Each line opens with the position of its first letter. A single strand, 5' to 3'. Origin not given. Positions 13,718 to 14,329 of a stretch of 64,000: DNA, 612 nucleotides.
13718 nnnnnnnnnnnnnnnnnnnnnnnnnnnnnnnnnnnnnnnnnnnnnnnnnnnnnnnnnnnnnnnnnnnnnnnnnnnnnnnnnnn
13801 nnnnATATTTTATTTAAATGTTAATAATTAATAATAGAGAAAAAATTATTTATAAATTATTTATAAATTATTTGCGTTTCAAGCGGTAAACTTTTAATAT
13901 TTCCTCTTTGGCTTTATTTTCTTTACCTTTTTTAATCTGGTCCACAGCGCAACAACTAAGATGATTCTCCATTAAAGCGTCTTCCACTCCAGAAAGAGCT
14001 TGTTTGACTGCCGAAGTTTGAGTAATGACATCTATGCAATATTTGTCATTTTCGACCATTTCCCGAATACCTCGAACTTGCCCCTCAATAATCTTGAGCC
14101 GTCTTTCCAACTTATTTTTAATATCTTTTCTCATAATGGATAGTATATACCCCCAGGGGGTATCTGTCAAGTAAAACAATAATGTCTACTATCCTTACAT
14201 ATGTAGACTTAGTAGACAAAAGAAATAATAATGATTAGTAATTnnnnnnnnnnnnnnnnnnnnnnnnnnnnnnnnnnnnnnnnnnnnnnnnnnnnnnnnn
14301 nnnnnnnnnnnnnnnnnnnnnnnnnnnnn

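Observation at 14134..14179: Perfect CsoR-box palindrome inside the predicted csoR ORF implies a mis-called start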

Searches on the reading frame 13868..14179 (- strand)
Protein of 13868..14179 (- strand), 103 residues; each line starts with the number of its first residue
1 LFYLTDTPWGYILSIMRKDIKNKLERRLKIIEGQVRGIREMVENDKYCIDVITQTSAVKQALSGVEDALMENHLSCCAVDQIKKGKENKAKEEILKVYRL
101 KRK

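Call 5: search_protein_families(library=pfam, proteins=[window:13868-14179:-])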
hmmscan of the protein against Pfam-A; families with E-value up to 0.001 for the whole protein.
window:13868-14179:- (103 aa): 1 family
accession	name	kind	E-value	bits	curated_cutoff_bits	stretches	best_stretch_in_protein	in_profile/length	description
PF02583.22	Trns_repr_metal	-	1.9e-24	86.3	22.8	1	21-97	2-75/78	Metal-sensitive transcriptional repressor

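Call 6: find_homologous_proteins(query=window:13868-14179:-)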
Query window:13868-14179:- (103 aa): 5890 proteins with E <= 0.001 among 5890 candidates; the best 120 are listed.
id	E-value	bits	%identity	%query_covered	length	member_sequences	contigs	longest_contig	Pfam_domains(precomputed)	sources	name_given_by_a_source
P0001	1.7e-42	161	89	85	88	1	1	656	PF02583.23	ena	-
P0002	8.6e-41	156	86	85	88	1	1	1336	PF02583.23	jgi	jgi:DNA-binding FrmR family transcriptional regulator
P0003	3.2e-40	154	89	85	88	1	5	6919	PF02583.23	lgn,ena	-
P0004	5.2e-40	154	90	85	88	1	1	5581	PF02583.23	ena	-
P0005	8.8e-40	153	75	97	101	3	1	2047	PF02583.23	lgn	-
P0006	9.8e-40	153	74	97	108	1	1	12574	PF02583.23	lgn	-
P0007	1.2e-39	152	83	85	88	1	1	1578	PF02583.23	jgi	jgi:DNA-binding FrmR family transcriptional regulator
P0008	1.6e-39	152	73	97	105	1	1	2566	PF02583.23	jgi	-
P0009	2.5e-38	148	74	97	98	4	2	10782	PF02583.23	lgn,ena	-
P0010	4.7e-38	147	74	100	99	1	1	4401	PF02583.23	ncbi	-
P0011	9.1e-38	146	76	97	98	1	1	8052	PF02583.23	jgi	-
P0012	1.3e-37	146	71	98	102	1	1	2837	PF02583.23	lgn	-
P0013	1.4e-37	146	72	99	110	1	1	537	PF02583.23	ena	-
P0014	1.4e-37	146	75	97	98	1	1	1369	PF02583.23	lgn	-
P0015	1.5e-37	146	78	89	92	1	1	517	PF02583.23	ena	-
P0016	7.8e-37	143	74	92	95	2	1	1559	PF02583.23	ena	-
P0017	7.8e-37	143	72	97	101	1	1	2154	PF02583.23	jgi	jgi:CsoR family transcriptional regulator, copper-sensing transcriptional repressor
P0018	9.5e-37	143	71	94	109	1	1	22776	PF02583.23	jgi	-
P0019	1.4e-36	143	80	85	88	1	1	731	PF02583.23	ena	-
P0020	1.6e-36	142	74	94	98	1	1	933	PF02583.23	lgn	-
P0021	2.4e-36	142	71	100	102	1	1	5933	PF02583.23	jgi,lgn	-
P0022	2.6e-36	142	80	85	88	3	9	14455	PF02583.23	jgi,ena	-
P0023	2.6e-36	142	71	95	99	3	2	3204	PF02583.23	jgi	-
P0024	3.5e-36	141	84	81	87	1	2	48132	PF02583.23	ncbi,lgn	-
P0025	3.6e-36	141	80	85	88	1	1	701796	PF02583.23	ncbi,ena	ncbi:MAG: metal-sensitive transcriptional regulator [Patescibacteria group bacterium]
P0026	4.2e-36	141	72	94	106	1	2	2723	PF02583.23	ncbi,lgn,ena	-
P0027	5.3e-36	141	84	81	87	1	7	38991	PF02583.23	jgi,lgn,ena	-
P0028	5.8e-36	141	73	97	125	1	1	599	PF02583.23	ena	-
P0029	7.5e-36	140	82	81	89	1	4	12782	PF02583.23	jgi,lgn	jgi:DNA-binding FrmR family transcriptional regulator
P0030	8.8e-36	140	80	85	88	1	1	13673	PF02583.23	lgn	-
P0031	1.0e-35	140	77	85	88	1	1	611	PF02583.23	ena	-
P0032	1.1e-35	140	84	81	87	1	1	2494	PF02583.23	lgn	-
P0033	1.2e-35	140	82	81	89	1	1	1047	PF02583.23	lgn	-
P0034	1.2e-35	140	81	85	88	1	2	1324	PF02583.23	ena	-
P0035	1.3e-35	139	76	85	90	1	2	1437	PF02583.23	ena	-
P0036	1.3e-35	139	72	100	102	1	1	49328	PF02583.23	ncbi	-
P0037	1.4e-35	139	82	81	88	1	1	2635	PF02583.23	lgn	-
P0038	1.5e-35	139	83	81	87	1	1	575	PF02583.23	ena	-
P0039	1.7e-35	139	84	81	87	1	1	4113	PF02583.23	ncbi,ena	-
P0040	1.7e-35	139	81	85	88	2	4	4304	PF02583.23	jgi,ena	-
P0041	1.8e-35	139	78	84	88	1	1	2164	PF02583.23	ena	-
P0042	1.9e-35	139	75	97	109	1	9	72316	PF02583.23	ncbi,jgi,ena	-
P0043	1.9e-35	139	80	85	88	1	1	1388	PF02583.23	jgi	-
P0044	2.1e-35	139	77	85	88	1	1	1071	PF02583.23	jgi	jgi:DNA-binding FrmR family transcriptional regulator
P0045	2.3e-35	139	84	81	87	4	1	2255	PF02583.23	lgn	-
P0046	2.4e-35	139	84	79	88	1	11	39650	PF02583.23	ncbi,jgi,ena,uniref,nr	ncbi:MAG: hypothetical protein A3F94_02090 [Candidatus Spechtbacteria bacterium RIFCSPLOWO2_12_FULL_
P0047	2.5e-35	139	72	95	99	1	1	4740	PF02583.23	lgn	-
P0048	2.5e-35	139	71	94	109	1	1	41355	PF02583.23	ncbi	-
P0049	2.6e-35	139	81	81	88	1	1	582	PF02583.23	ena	-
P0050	2.8e-35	138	74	92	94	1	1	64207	PF02583.23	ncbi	-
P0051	3.0e-35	138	81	81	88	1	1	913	PF02583.23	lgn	-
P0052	3.3e-35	138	73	92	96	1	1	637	PF02583.23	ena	-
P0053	3.4e-35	138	83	81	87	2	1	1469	PF02583.23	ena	-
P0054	3.5e-35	138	70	97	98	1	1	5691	PF02583.23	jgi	jgi:DNA-binding FrmR family transcriptional regulator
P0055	3.6e-35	138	71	97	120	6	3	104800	PF02583.23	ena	-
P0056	3.6e-35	138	76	85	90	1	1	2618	PF02583.23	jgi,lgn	-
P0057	3.7e-35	138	82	81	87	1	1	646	PF02583.23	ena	-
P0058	3.7e-35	138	81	81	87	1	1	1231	PF02583.23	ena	-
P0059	4.3e-35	138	82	81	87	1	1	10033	PF02583.23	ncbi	-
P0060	4.3e-35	138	81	81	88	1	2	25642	PF02583.23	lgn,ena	-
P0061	4.5e-35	138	77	85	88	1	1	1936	PF02583.23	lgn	-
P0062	4.9e-35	138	71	97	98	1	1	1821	PF02583.23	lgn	-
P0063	4.9e-35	138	73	93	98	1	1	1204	PF02583.23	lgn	-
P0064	5.5e-35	137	80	82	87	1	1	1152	PF02583.23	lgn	-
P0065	6.2e-35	137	78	81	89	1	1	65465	PF02583.23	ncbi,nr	ncbi:MAG: metal-sensitive transcriptional regulator [Candidatus Taylorbacteria bacterium]|nr:metal-s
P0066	6.4e-35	137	79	83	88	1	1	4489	PF02583.23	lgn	-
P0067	6.8e-35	137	70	99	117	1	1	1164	PF02583.23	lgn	-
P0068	7.1e-35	137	73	89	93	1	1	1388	PF02583.23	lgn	-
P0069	8.2e-35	137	76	85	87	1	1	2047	PF02583.23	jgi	-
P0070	8.2e-35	137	82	81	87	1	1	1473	PF02583.23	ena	-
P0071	8.2e-35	137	75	85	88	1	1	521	PF02583.23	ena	-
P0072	8.5e-35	137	80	85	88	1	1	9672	PF02583.23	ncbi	-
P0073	8.5e-35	137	70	95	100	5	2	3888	PF02583.23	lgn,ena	-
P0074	9.0e-35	137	76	85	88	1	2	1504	PF02583.23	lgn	-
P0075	9.1e-35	137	76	85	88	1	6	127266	PF02583.23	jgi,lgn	-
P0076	9.5e-35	137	81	81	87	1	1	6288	PF02583.23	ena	-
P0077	1.1e-34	136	68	96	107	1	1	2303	PF02583.23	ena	-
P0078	1.1e-34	136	70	95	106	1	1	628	PF02583.23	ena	-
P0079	1.2e-34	136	81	82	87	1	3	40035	PF02583.23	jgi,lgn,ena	-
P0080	1.2e-34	136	78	81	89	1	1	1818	PF02583.23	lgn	-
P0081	1.2e-34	136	78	81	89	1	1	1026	PF02583.23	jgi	jgi:CsoR family transcriptional regulator, copper-sensing transcriptional repressor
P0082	1.3e-34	136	78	85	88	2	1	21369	PF02583.23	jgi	jgi:DNA-binding FrmR family transcriptional regulator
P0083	1.4e-34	136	82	81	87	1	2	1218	PF02583.23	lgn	-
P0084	1.4e-34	136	80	81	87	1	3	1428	PF02583.23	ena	-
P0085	1.4e-34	136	82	81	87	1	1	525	PF02583.23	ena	-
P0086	1.4e-34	136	78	85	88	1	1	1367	PF02583.23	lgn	-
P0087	1.5e-34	136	86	76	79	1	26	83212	PF02583.23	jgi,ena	-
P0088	1.5e-34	136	80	82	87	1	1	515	PF02583.23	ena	-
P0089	1.6e-34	136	75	85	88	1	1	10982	PF02583.23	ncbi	-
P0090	1.6e-34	136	69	95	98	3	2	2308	PF02583.23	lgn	-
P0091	1.6e-34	136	71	94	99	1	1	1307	PF02583.23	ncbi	-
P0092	1.8e-34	136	76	85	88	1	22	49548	PF02583.23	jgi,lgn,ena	-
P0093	1.8e-34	136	81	81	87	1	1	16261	PF02583.23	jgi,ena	-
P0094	1.9e-34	136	80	81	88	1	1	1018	PF02583.23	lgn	-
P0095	1.9e-34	136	78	81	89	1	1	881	PF02583.23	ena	-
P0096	1.9e-34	136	73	94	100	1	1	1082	PF02583.23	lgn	-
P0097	2.0e-34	136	73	92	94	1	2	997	PF02583.23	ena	-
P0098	2.2e-34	136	70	99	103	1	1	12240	PF02583.23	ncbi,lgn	-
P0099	2.2e-34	135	76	85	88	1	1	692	PF02583.23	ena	-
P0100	2.3e-34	135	66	100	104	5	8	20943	PF02583.23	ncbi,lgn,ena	-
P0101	2.3e-34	135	85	76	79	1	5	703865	PF02583.23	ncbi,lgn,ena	-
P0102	2.4e-34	135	80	80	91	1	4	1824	PF02583.23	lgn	-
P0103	2.5e-34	135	66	99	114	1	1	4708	PF02583.23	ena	-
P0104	2.5e-34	135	64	97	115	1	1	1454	PF02583.23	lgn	-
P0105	2.6e-34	135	77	85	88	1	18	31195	PF02583.23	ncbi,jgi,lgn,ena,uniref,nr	ncbi:MAG: hypothetical protein A3E36_02715 [Candidatus Andersenbacteria bacterium RIFCSPHIGHO2_12_FU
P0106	2.6e-34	135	75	85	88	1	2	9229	PF02583.23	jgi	jgi:DNA-binding FrmR family transcriptional regulator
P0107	2.6e-34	135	81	81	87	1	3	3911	PF02583.23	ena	-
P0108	2.7e-34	135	79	83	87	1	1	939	PF02583.23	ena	-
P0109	2.7e-34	135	78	81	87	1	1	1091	PF02583.23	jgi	-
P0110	2.8e-34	135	81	81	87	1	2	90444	PF02583.23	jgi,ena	-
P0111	2.8e-34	135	81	81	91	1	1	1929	PF02583.23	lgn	-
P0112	2.9e-34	135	78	85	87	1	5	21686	PF02583.23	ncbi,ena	-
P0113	2.9e-34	135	82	81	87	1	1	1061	PF02583.23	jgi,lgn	jgi:DNA-binding FrmR family transcriptional regulator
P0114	2.9e-34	135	79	83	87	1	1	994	PF02583.23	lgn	-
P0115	2.9e-34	135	77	83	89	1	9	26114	PF02583.23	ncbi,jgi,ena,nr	ncbi:MAG: YvgZ [Parcubacteria group bacterium GW2011_GWA2_47_16]|nr:MAG: YvgZ [Parcubacteria group b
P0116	3.1e-34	135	80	81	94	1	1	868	PF02583.23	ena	-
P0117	3.1e-34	135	82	81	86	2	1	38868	PF02583.23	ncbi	ncbi:MAG: metal-sensing transcriptional repressor [Minisyncoccia bacterium]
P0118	3.1e-34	135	80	81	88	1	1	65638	PF02583.23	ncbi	-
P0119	3.2e-34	135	66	100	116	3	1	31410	PF02583.23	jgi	-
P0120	3.2e-34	135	69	98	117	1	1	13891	PF02583.23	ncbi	-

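Call 7: search_protein_families(library=ncbifam, proteins=[window:13868-14179:-])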
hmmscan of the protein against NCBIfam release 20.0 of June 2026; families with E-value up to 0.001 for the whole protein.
window:13868-14179:- (103 aa): 3 families
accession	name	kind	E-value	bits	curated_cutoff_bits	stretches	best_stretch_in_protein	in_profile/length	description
NF052430.1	repress_RicR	exception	1.8e-21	76.6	175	1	21-89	8-76/93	copper-sensing transcriptional repressor RicR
NF011613.0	PRK15039.1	equivalog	1.4e-08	35.3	138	1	21-97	8-84/90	Ni(II)/Co(II)-binding transcriptional repressor RcnR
NF008464.0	PRK11352.1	equivalog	6.7e-06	26.4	133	1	21-76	8-63/91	formaldehyde-responsive transcriptional repressor FrmR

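Call 10: find_related_loci(query=A1, collection=genome_contigs, flank=4000)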
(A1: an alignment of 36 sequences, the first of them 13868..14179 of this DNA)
Query A1 (103 aa) in genome_contigs; peptide patterns used: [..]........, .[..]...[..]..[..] (x = any residue, [..] = any of these).
600 stretches matched a pattern (row limit reached: there are more); 581 encode a relative of the query (tblastn E <= 1e-3); the best 80 are kept; 80 distinct loci.
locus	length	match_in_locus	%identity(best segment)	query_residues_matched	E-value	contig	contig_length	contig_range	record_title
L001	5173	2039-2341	75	3-103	9e-47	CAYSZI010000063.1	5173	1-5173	MAG TPA_asm: uncultured Candidatus Saccharibacteria bacterium isolate SRP142039_co2_51 genome assembly, contig: NODE_189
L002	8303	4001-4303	74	4-103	3e-46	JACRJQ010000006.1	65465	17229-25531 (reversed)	MAG: Candidatus Taylorbacteria bacterium isolate NC_groundwater_1833_Pr3_B-0.1um_56_22 SR-2_scaffold_141_2945958, whole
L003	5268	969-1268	76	4-103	1e-44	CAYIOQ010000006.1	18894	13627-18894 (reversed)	MAG TPA_asm: uncultured Candidatus Saccharibacteria bacterium isolate ERP119705_co24_991 genome assembly, contig: NODE_3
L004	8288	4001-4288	75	7-103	5e-44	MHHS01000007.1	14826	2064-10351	MAG: Candidatus Andersenbacteria bacterium RIFCSPHIGHO2_12_FULL_45_11b rifcsphigho2_12_scaffold_14328, whole genome shot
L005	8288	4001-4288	71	7-103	2e-42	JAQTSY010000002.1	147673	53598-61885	MAG: Candidatus Paceibacterota bacterium isolate STB_28 NODE_265_length_147673_cov_8.006778_Sandtown_B, whole genome sho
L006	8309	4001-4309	69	1-103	4e-42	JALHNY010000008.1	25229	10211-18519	MAG: Candidatus Paceibacterota bacterium isolate Bin_78_2_sub c_000000008428, whole genome shotgun sequence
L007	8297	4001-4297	75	4-103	3e-42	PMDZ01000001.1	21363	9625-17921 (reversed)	MAG: Candidatus Nomurabacteria bacterium isolate fen_1328 73.20120700_E2X.147_contig_32881, whole genome shotgun sequenc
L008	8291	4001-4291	76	8-103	3e-42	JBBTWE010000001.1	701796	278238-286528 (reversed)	MAG: Patescibacteria group bacterium isolate H43-bin012_1 H43_bin012_1_000000000001, whole genome shotgun sequence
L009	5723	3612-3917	71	1-103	4e-42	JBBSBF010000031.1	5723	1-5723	MAG: Candidatus Paceibacteria bacterium isolate La6_metabat2.104 La6_metabat2.104_K_863036_L_5723_cov_12.5949, whole gen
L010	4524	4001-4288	74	8-103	8e-42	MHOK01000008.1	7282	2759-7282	MAG: Candidatus Spechtbacteria bacterium RIFCSPLOWO2_12_FULL_38_22 rifcsplowo2_12_scaffold_18081, whole genome shotgun s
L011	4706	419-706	74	7-103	1e-41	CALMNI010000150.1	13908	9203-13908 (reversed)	MAG TPA_asm: uncultured bacterium isolate SRR5676451_bin.83_CONCOCT_v1.1_MAG genome assembly, contig: ERZ724545.1344, wh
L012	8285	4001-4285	71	7-103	3e-41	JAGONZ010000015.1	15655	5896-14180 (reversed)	MAG: Candidatus Buchananbacteria bacterium isolate Gw_Eff_bin_20 Gw_Eff_8428_length_15655_cov_4.337133, whole genome sho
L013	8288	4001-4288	71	7-103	1e-41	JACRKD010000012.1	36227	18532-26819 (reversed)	MAG: Candidatus Vogelbacteria bacterium isolate NC_groundwater_1846_Pr3_B-0.1um_43_16 SR-2_scaffold_141_1231469, whole g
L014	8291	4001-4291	72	6-103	1e-41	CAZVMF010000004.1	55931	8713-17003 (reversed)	MAG TPA_asm: uncultured Gammaproteobacteria bacterium isolate SRP278252_co2_59 genome assembly, contig: NODE_940_length_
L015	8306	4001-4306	70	2-103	1e-41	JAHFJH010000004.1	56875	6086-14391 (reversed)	MAG: Candidatus Doudnabacteria bacterium isolate nzgw381 NODE_290_length_56876_cov_4.104467, whole genome shotgun sequen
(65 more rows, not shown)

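Call 19: search_solved_structures(query=window:13868-14134:-, show_alignments=3)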
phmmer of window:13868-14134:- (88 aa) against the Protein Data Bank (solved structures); distinct sequences matched with E-value up to 0.001: 10.
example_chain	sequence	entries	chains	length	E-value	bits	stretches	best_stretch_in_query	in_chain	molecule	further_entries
4m1p_A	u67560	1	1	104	4.9e-16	61.9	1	3-84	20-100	Copper-sensitive operon repressor (CsoR)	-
4adz_A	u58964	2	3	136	3.2e-14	56.2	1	11-78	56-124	CSOR | COPPER SENSITIVE OPERON REPRESSOR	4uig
6ahx_A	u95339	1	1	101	5.8e-11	45.8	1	8-83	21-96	Putative cytosolic protein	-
2hh7_A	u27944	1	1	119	6.7e-11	45.6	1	10-82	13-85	Hypothetical protein CsoR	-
7mq1_A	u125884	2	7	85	1.1e-09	41.7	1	10-88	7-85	Copper-sensing transcriptional repressor csoR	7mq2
7mq3_A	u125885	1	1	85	3.4e-09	40.2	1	10-88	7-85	Copper-sensing transcriptional repressor csoR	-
5fmn_A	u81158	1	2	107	1.1e-08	38.6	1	7-71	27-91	INRS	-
3aai_A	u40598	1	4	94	3.1e-07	33.9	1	5-83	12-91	Copper homeostasis operon regulatory protein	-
5lcy_A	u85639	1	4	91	0.00045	23.9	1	6-61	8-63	Frmr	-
5lbm_A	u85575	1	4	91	0.00097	22.8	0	6-60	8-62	Transcriptional repressor FrmR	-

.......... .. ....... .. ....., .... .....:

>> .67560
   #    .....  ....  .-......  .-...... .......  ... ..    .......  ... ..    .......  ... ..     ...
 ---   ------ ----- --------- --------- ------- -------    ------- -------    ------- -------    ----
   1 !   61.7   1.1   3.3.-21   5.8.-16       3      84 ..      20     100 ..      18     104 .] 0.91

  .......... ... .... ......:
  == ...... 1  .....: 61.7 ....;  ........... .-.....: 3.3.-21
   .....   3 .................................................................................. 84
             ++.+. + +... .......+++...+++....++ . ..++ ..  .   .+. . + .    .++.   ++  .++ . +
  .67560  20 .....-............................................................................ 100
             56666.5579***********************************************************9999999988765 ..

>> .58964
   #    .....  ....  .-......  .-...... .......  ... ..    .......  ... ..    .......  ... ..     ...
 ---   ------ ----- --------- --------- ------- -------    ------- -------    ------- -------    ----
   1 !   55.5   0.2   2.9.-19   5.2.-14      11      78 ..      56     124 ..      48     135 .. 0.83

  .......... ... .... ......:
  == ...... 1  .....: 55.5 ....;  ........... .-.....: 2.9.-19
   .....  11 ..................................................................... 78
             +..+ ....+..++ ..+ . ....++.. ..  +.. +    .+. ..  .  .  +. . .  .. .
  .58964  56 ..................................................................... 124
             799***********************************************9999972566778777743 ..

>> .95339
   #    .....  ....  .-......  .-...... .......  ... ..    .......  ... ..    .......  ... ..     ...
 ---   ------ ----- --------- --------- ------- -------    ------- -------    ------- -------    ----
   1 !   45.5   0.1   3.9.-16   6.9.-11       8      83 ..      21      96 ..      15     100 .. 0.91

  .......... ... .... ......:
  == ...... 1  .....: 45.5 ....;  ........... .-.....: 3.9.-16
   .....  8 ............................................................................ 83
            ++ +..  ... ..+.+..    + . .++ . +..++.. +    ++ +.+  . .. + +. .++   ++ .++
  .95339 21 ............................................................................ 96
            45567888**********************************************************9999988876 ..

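Call 43: find_related_loci(query=A2, collection=metagenome_contigs, flank=2500)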
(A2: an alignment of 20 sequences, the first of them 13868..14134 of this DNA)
Query A2 (88 aa) in metagenome_contigs; peptide patterns used: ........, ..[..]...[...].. (x = any residue, [..] = any of these).
589 stretches matched a pattern; 393 encode a relative of the query (tblastn E <= 1e-3); the best 80 are kept; 80 distinct loci.
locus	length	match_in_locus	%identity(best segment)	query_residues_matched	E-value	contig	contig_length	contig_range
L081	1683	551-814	81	1-88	4e-44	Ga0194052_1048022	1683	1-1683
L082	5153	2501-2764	80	1-88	5e-43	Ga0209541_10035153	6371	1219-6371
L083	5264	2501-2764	80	1-88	2e-42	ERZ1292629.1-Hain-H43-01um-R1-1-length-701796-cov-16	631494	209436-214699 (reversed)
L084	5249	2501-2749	84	6-88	8e-42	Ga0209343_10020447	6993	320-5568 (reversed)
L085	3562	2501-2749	84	6-88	8e-42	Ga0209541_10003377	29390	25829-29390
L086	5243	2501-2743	84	8-88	1e-41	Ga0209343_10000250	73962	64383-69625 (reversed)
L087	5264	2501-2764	76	1-88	3e-41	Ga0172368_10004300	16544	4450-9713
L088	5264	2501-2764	76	1-88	3e-41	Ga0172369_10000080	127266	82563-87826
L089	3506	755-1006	81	5-88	2e-41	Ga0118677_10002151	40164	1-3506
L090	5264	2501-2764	77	1-88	3e-41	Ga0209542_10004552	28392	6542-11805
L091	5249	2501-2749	82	6-88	7e-41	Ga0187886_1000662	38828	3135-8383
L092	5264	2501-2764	76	1-88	7e-41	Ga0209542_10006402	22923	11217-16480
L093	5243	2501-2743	83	8-88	8e-41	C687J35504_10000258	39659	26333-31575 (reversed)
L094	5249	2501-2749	81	6-88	6e-41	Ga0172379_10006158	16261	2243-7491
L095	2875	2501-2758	79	3-88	5e-41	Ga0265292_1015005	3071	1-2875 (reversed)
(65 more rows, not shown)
